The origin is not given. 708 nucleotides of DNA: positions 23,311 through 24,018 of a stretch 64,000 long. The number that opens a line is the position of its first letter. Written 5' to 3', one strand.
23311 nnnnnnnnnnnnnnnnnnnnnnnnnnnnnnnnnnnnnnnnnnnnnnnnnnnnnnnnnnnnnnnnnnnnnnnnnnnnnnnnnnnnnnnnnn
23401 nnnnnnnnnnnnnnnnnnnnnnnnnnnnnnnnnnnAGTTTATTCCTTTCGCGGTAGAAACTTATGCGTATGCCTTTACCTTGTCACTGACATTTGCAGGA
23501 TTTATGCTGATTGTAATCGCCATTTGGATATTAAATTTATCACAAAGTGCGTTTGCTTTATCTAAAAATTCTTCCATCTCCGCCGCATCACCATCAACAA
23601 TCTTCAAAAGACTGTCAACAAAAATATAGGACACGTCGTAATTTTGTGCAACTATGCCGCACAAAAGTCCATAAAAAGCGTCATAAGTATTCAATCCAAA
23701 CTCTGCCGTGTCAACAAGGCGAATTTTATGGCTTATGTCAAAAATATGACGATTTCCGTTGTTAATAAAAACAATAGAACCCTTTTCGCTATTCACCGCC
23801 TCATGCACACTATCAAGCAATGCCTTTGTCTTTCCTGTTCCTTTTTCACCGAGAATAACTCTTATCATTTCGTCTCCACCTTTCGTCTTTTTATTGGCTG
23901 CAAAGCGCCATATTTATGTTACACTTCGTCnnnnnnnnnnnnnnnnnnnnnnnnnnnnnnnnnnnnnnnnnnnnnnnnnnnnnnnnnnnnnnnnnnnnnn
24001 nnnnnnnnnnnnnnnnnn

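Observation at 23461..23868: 135-aa stand-alone P-loop protein wedged between thrC and pgi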

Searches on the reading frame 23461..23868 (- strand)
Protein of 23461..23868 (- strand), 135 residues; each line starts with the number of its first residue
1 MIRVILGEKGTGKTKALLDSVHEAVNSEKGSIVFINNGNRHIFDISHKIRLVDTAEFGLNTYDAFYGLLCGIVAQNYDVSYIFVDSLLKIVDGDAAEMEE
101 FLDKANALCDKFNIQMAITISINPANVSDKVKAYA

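Call 3: search_protein_families(library=pfam, proteins=[window:23461-23868:-], max_evalue=10)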
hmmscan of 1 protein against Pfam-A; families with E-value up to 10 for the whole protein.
window:23461-23868:- (135 aa): 12 families
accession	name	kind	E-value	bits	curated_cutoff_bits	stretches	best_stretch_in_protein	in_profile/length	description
PF25199.1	nSTAND_NTPase5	-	0.0014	18.9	34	1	4-43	45-84/145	Novel STAND NTPase 5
PF01637.24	ATPase_2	-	0.026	14.8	33.2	1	2-41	22-60/225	ATPase domain predominantly from Archaea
PF15054.11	DUF4535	-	0.054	13.6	28.3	1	67-82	8-24/45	Domain of unknown function (DUF4535)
PF10236.15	DAP3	-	0.092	12.4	23.1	1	4-33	27-54/311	Mitochondrial ribosomal death-associated protein 3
PF13481.12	AAA_25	-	0.1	12.7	27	1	47-114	113-182/195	AAA domain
PF00071.28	Ras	-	0.12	12.4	21.6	1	4-62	3-61/162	Ras family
PF08477.19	Roc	-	0.14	12.9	27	1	4-60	3-59/119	Ras of Complex, Roc, domain of DAPkinase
PF13191.12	AAA_16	-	0.15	13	32.6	1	4-45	28-64/167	AAA ATPase domain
PF00925.25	GTP_cyclohydro2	-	0.18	11.8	23.3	1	13-64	60-112/165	GTP cyclohydrolase II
PF00158.32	Sigma54_activat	-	0.19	11.9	20.2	1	4-39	26-60/168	Sigma-54 interaction domain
PF21445.3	ADDB_N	-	0.19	11.3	26.6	1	5-31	2-29/290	ADDB, N-terminal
PF13401.12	AAA_22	-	0.2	12.4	27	1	4-39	9-33/130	AAA domain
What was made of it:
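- On Sak4 / AAA_24 core-only RecA (PF13479): No hit for X (call 3).
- The window protein itself has no AAA_24 hit (call 3).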

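Call 4: search_protein_families(library=ncbifam, proteins=[window:23461-23868:-], max_evalue=10)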
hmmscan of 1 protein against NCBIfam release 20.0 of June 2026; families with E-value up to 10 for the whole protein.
window:23461-23868:- (135 aa): 5 families
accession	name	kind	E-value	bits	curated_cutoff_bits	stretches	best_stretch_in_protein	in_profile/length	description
TIGR02323.1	CP_lyasePhnK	equivalog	0.0036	16.8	302.85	1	4-72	31-99/239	phosphonate C-P lyase system protein PhnK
NF047389.1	ATPase_Sll1717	subfamily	0.015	14.4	75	1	3-105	32-124/454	P-loop ATPase, Sll1717 family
TIGR03411.1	urea_trans_UrtD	equivalog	0.029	14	304.1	1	2-37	30-64/242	urea ABC transporter ATP-binding protein UrtD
NF009601.0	PRK13043.1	equivalog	0.042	13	465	1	27-62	194-229/241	superantigen-like protein SSL14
TIGR02526.1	eut_PduT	equivalog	0.056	13.1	250.3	1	87-122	42-77/182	ethanolamine utilization microcompartment shell protein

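Call 5: search_solved_structures(query=window:23461-23868:-, max_evalue=10, show_alignments=2)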
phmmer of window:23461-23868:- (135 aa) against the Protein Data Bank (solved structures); distinct sequences matched with E-value up to 10: 3.
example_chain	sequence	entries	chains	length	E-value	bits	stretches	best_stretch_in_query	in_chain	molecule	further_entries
4fx7_A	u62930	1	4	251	0.21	15.1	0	86-119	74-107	Imidazole glycerol phosphate synthase subunit HisF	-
3og3_A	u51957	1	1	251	0.26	14.8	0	86-119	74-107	Imidazole glycerol phosphate synthase subunit hisF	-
4xhp_A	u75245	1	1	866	0.78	13.3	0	60-107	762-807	ParM hybrid fusion protein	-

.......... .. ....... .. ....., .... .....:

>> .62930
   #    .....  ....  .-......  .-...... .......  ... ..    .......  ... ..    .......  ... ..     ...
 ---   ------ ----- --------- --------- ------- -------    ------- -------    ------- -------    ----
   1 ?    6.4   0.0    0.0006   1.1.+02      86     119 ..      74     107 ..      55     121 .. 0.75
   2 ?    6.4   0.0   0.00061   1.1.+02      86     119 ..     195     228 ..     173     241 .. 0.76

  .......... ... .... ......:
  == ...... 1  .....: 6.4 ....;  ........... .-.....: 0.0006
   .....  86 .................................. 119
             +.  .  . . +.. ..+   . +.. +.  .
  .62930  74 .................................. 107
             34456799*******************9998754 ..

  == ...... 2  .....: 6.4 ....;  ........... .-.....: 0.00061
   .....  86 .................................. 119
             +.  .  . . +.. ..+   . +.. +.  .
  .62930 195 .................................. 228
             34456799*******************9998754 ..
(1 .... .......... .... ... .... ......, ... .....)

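Call 6: find_homologous_proteins(query=window:23461-23868:-, max_evalue=0.001)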
Query window:23461-23868:- (135 aa): 53 proteins with E <= 0.001 among 60 candidates.
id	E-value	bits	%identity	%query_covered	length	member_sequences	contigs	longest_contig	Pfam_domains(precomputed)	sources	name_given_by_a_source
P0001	1.6e-75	269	90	100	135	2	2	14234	-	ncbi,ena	-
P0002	1.6e-71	256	86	100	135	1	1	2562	-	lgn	-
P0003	2.8e-66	239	81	100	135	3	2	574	-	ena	-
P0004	1.9e-58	214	71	100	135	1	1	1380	-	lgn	-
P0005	7.7e-57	209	69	100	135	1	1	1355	-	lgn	-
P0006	1.1e-56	208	68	100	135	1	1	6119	-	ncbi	-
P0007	4.4e-56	206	68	100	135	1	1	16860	-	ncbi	-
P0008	6.6e-56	206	70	100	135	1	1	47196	-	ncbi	-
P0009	9.5e-56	205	68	100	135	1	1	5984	-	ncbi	-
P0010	9.7e-56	205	68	100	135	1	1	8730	-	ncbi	-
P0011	1.1e-55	205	70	100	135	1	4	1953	-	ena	-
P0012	1.4e-55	205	67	100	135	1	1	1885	-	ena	-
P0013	1.5e-55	205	67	100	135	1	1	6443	-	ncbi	-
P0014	1.6e-55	205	67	100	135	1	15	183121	-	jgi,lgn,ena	-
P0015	1.9e-55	204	67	100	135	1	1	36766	-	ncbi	-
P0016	2.9e-55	204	70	100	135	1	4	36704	-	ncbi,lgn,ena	-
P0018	6.2e-55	203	69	100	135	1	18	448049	-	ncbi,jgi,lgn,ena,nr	ncbi:MAG: hypothetical protein IJN25_02370 [Clostridia bacterium]|nr:hypothetical protein [Oscillosp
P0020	2.4e-54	201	67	100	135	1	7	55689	-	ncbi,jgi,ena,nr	ncbi:MAG: twitching motility protein PilT [Ruminococcaceae bacterium]|nr:twitching motility protein 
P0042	2.4e-40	156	53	99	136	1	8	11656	-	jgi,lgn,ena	-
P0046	1.9e-28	117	42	99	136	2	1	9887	-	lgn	-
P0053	1.8e-16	78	30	99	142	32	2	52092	-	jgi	-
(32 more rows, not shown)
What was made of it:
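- Checked: More than chance: 53 homologs of the same length at 30-90% identity (call 6).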

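Call 13: find_encoding_contigs(protein=P0018, flank=6000, max_places=3)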
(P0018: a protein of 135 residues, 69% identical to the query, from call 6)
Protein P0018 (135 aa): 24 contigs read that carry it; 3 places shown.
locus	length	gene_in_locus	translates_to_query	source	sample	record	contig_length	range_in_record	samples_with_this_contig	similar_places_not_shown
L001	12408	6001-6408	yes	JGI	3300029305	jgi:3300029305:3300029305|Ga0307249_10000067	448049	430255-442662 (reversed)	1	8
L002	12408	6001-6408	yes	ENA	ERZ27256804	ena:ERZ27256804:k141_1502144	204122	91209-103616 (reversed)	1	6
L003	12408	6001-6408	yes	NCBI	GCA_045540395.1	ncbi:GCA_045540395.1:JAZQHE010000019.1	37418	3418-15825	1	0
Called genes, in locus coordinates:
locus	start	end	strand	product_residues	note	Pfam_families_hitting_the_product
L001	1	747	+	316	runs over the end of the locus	PF06325:PrmA, PF05175:MTS, PF01728:FtsJ (faint), PF13489:Methyltransf_23, PF13847:Methyltransf_31, PF08241:Methyltransf_11, PF08242:Methyltransf_12 (weak), PF13649:Methyltransf_25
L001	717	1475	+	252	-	PF20260:PUA_4, PF04452:Methyltrans_RNA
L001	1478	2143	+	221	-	PF00702:Hydrolase, PF12710:HAD, PF13419:HAD_2, PF13242:Hydrolase_like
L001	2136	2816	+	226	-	PF03167:UDG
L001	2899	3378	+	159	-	PF02559:CarD_TRCF_RID, PF21095:CarD_C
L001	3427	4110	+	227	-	PF01128:IspD, PF12804:NTP_transf_3, PF02348:CTP_transf_3 (weak)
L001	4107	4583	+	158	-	PF02542:YgbB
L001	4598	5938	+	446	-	PF00342:PGI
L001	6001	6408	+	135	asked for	-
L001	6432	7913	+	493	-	PF14821:Thr_synth_N, PF00291:PALP, PF24857:THR4_C (weak)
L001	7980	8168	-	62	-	PF07561:DUF1540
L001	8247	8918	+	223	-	PF00149:Metallophos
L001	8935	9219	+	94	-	PF02686:GatC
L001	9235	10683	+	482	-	PF01425:Amidase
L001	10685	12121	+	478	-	PF02934:GatB_N, PF02637:GatB_Yqey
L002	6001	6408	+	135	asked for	-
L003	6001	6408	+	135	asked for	-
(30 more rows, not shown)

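Call 14: find_encoding_contigs(protein=P0053, flank=6000, max_places=3)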
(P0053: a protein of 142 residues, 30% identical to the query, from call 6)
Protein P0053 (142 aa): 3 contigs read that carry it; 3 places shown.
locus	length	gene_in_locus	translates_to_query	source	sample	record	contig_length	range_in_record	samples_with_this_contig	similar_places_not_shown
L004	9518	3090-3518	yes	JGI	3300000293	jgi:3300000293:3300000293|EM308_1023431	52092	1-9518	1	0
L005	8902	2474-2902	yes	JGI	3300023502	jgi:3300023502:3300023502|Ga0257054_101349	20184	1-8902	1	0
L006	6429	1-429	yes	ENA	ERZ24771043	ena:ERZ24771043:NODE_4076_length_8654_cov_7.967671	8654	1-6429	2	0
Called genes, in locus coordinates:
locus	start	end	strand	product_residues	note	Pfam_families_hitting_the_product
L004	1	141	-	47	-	?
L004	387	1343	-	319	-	-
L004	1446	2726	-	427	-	-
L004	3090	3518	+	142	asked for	-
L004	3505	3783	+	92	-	PF06961:DUF1294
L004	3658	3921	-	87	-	-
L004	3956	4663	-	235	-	PF19845:DUF6320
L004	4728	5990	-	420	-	-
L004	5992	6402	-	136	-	-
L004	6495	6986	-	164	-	-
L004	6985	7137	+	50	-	-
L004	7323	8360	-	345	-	PF03462:PCRF, PF00472:RF-1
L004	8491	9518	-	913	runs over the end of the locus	PF07517:SecA_DEAD, PF00270:DEAD, PF01043:SecA_PP_bind, PF21090:P-loop_SecA, PF07516:SecA_SW, PF02810:SEC-C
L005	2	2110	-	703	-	?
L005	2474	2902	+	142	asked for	-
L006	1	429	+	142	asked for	?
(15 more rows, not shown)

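Call 15: find_encoding_contigs(protein=P0046, flank=6000, max_places=3)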
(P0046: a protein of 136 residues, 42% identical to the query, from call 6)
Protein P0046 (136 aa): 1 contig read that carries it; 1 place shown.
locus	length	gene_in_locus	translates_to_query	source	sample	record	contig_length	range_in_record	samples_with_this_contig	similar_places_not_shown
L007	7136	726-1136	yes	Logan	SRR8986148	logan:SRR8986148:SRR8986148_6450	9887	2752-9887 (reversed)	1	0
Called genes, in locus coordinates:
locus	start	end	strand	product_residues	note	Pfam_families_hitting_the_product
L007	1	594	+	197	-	?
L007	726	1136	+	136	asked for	-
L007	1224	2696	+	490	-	PF14821:Thr_synth_N, PF00291:PALP, PF24857:THR4_C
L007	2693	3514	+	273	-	PF00795:CN_hydrolase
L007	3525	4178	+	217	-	-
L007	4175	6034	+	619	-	PF13567:DUF4131, PF03772:Competence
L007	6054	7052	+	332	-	PF06144:DNA_pol3_delta, PF21694:DNA_pol3_delta_C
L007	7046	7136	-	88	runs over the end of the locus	-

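Call 16: predict_structure(alignment_id=A1)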
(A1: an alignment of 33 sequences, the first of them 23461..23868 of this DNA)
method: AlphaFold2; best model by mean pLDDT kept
length: 135 residues; sequences in the alignment: 33
mean_pLDDT: 87.8   pTM: 0.84
mean pLDDT of the five models: 87.8, 87.6, 86.4, 85.0, 83.1
residues with pLDDT >= 90: 67; 70-90: 57; 50-70: 11; < 50: 0
segments of 3 or more residues with pLDDT < 50: none
pLDDT, mean of each block of 10 residues (from residue 1): 86 84 81 84 69 89 96 91 92 93 96 94 87 89
secondary structure, 60 per line:
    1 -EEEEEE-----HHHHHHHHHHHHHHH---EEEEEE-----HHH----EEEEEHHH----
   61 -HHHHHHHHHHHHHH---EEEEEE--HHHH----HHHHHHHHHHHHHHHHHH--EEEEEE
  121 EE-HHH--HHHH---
elements in order: E2-7 H13-27 E31-36 E49-53 H62-75 E79-84 H87-90 H95-112 E115-122 H129-132
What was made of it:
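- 23461..23868 (-): Gene X: 135-aa stand-alone minimal RecA/KaiC-like P-loop protein (14.8 kDa, pI 5.07, no TM segment). AF2 model pLDDT 87.8 / pTM 0.84 in call 16.
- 23635..23637 (-): Residue D78 (72/73) preceding the Walker B strand. With G67, F68, G71 and N/D76 it forms a conserved helix-end patch away from the nucleotide motifs, a candidate interface. Secondary structure from call 16.
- On RecA superfamily (ASCE, RecA-like fold): The protein ends after the sensor strand (residues 115-122) plus a short helix (call 16).
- On Thymidine kinase 1 / CobA-BtuR / CobU compact RecA-like enzymes: No extra domain in the model (call 16).
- Fold: AF2 model pLDDT 87.8, pTM 0.84 (call 16).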

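Call 17: search_protein_representatives(protein=window:23461-23868:-)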
Query: 135 residues. Proteins with E-value up to 0.001 (for the whole library): 1242; up to 1e-10: 607; up to 1e-30: 9. The best 150 are listed.
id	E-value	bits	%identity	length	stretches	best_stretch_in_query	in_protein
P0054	1.7e-38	147.9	49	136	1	1-134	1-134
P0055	2.9e-34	134.3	51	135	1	1-135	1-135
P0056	1.9e-33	131.6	60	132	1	1-96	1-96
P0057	7.9e-33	129.6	46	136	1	1-127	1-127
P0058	5.7e-32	126.8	45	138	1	1-135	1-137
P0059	8.7e-32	126.3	48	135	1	1-134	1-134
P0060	1.2e-31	125.8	55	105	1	1-101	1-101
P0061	2.3e-31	124.9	46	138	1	1-134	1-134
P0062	2.7e-31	124.7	44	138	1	1-134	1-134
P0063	3.9e-29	117.7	44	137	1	1-134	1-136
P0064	5.6e-29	117.2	42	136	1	1-129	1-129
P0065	1.3e-27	112.7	39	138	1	1-134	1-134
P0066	2.4e-27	111.9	41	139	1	1-134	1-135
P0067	3.0e-27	111.6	43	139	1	1-127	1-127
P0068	3.0e-27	111.6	35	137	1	1-133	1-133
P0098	3.0e-23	98.7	32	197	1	1-130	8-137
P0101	4.8e-23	98.0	32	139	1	1-130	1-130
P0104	9.2e-23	97.1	32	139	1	1-129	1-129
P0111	1.6e-22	96.3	32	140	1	1-133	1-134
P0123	4.2e-22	95.0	37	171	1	1-124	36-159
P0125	5.1e-22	94.7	38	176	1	1-125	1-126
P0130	6.8e-22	94.3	32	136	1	1-133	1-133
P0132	7.8e-22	94.1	45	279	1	21-135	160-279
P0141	2.2e-21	92.6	32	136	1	1-134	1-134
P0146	2.7e-21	92.3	31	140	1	1-124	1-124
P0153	5.3e-21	91.4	38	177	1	1-107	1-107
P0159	8.9e-21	90.7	39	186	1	1-109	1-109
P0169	1.7e-20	89.8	32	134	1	1-134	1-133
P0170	1.7e-20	89.8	29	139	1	1-134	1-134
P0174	1.9e-20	89.6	29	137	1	2-134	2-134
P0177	2.8e-20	89.1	28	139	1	1-133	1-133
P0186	6.0e-20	88.0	47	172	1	1-83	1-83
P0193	8.2e-20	87.6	42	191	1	1-103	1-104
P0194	8.3e-20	87.6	43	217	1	1-97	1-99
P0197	8.7e-20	87.5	48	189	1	1-96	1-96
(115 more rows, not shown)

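Call 21: search_solved_structures(query=A2, max_evalue=10, show_alignments=3)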
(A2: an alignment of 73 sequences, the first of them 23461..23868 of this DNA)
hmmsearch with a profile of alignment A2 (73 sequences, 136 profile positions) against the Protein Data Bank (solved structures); distinct sequences matched with E-value up to 10: 25.
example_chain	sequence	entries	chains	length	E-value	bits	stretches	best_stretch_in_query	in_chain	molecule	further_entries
3u44_B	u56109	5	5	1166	0.014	18.6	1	4-27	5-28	ATP-dependent helicase/deoxyribonuclease subunit B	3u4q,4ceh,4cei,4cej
1z0k_A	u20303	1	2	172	0.17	15.1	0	27-90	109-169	GTP-binding protein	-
1yu9_A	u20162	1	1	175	0.19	15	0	27-90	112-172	GTP-binding protein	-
9n32_A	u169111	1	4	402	0.3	14.3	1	4-43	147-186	PilU protein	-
2px0_A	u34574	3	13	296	0.31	14.3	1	4-44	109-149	Flagellar biosynthesis protein flhF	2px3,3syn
9lj9_B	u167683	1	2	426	0.36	14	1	4-40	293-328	3-hexulose-6-phosphate synthase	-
2bmd_A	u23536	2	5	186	0.4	13.9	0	27-66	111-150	RAS-RELATED PROTEIN RAB4A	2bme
6c2u_A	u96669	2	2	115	0.46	13.7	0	2-42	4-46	phosphate-loop protein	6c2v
5cw9_A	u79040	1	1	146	0.55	13.5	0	89-134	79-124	De novo designed ferredoxin-ferredoxin domain insertion protein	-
2i9k_A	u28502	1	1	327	0.57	13.4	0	53-97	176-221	Modification methylase HhaI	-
1zu4_A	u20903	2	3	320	0.59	13.4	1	4-121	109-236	ftsY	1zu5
6hys_A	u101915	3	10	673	0.59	13.4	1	2-45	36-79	ATP-dependent RNA helicase DHX8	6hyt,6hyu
28zi_A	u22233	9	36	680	0.6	13.3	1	2-45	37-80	ATP-dependent RNA helicase DHX8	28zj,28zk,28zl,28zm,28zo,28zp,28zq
9zzr_D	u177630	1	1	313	0.85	12.8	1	5-39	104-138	DNA repair protein RAD51 homolog 4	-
2eyu_A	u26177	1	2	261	0.87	12.8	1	4-49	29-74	twitching motility protein PilT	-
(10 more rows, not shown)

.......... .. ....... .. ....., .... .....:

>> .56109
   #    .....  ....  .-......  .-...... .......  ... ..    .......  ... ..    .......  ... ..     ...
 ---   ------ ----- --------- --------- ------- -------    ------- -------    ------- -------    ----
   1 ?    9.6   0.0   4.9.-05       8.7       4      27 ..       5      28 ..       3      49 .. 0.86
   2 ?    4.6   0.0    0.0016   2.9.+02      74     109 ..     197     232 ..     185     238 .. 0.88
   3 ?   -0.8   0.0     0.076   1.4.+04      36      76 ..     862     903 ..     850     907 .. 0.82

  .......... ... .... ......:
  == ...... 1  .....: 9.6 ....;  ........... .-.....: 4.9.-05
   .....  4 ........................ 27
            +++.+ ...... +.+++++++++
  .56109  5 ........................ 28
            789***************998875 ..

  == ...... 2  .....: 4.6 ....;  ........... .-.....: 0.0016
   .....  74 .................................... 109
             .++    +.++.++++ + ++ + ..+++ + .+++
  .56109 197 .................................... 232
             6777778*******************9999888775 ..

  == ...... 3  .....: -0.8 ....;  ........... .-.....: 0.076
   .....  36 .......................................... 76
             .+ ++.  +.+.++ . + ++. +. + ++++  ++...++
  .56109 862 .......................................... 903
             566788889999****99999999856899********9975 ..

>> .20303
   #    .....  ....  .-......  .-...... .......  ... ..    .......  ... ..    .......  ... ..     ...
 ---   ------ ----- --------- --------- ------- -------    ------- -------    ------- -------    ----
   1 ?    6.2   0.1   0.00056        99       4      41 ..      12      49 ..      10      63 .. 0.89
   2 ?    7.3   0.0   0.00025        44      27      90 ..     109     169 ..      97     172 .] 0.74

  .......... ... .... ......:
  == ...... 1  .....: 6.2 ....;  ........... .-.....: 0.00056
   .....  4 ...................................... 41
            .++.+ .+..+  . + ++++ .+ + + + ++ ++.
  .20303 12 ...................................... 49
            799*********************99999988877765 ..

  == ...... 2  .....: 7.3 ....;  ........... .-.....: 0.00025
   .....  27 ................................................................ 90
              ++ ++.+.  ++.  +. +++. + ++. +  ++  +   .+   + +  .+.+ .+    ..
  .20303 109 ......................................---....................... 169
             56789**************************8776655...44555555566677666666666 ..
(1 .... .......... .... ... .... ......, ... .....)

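Call 25: find_related_loci(query=A1, collection=genome_contigs, flank=6000)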
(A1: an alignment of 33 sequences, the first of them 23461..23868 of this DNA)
Query A1 (135 aa) in genome_contigs; peptide patterns used: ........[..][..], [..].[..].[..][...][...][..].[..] (x = any residue, [..] = any of these).
599 stretches matched a pattern (row limit reached: there are more); 572 encode a relative of the query (tblastn E <= 1e-3); the best 80 are kept; 80 distinct loci.
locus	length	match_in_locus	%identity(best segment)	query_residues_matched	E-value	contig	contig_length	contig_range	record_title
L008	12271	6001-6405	90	1-135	8e-82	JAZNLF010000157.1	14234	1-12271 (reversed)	MAG: Clostridia bacterium isolate T1900044671_TS20190137.MAGScoT_cleanbin_000031 SGB_1590_k141_2267592, whole genome sho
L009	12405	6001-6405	67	1-135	6e-63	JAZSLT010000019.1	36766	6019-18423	MAG: Clostridia bacterium isolate T1900044557_TS20190023.MAGScoT_cleanbin_000010 SGB_315_k141_908856, whole genome shotg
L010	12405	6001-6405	67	1-135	7e-55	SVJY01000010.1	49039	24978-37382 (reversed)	MAG: Oscillospiraceae bacterium isolate SIG447 NODE_16382_length_49039_cov_1.677707, whole genome shotgun sequence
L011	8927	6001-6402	54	1-134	2e-49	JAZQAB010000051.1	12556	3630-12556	MAG: Clostridia bacterium isolate T1900044643_TS20190109.MAGScoT_cleanbin_000032 SGB_1304_k141_235120, whole genome shot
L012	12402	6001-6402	52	1-134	1e-48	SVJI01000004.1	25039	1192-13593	MAG: Oscillospiraceae bacterium isolate SIG431 NODE_9650_length_25039_cov_1.863600, whole genome shotgun sequence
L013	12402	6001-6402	52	1-134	1e-48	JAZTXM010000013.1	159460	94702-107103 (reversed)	MAG: Clostridia bacterium isolate T1900045330_YK20190019.MAGScoT_cleanbin_000002 SGB_6512_k141_891040, whole genome shot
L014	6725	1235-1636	51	1-134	8e-48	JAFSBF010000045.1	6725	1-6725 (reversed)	MAG: Clostridia bacterium isolate RGIG2984 Goat_Rectum-3__c181018, whole genome shotgun sequence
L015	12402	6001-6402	51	1-134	3e-47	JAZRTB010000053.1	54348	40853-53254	MAG: Clostridia bacterium isolate T1900045344_YK20190034.MAGScoT_cleanbin_000078 SGB_6689_k141_2203717, whole genome sho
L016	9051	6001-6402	52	1-134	2e-47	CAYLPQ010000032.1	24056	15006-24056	MAG TPA_asm: uncultured Oscillospiraceae bacterium isolate SRP315200_co1_262 genome assembly, contig: NODE_3469_length_2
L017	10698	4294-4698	53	1-134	9e-47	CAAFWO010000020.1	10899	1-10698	MAG TPA_asm: Clostridia bacterium, isolate HGM11501, WGS project CAAFWO010000000 data, contig: SRS475612_69_k119_78600,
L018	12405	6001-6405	53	1-134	3e-46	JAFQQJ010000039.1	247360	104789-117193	MAG: Clostridia bacterium isolate RGIG2055 Goat_Colon-2__c563256, whole genome shotgun sequence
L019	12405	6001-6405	52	1-134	5e-46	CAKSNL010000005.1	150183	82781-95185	MAG: uncultured Clostridia bacterium isolate REFINED_METABAT215_TOP10_CONTIGS_1500_ASSEMBLY_K77_MERGED__Hadza_PheChl_Fib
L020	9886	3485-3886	48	1-134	2e-45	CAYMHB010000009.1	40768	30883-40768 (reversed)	MAG TPA_asm: uncultured Oscillospiraceae bacterium isolate SRP315200_co1_860 genome assembly, contig: NODE_1105_length_4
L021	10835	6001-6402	49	1-134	7e-45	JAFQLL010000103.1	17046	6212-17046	MAG: Clostridia bacterium isolate RGIG1927 Goat_Cecum.Co__c2749784, whole genome shotgun sequence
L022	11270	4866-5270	50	1-134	2e-44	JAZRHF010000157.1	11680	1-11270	MAG: Clostridia bacterium isolate T1900045484_YK20190178.MAGScoT_cleanbin_000022 SGB_7333_k141_991276, whole genome shot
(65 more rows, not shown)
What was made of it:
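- The gene is present in at least 572 species genomes (call 25).
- Tried and rejected: I reran it with A1 (call 25), so the 80 genome loci are biased towards relatives of the query.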
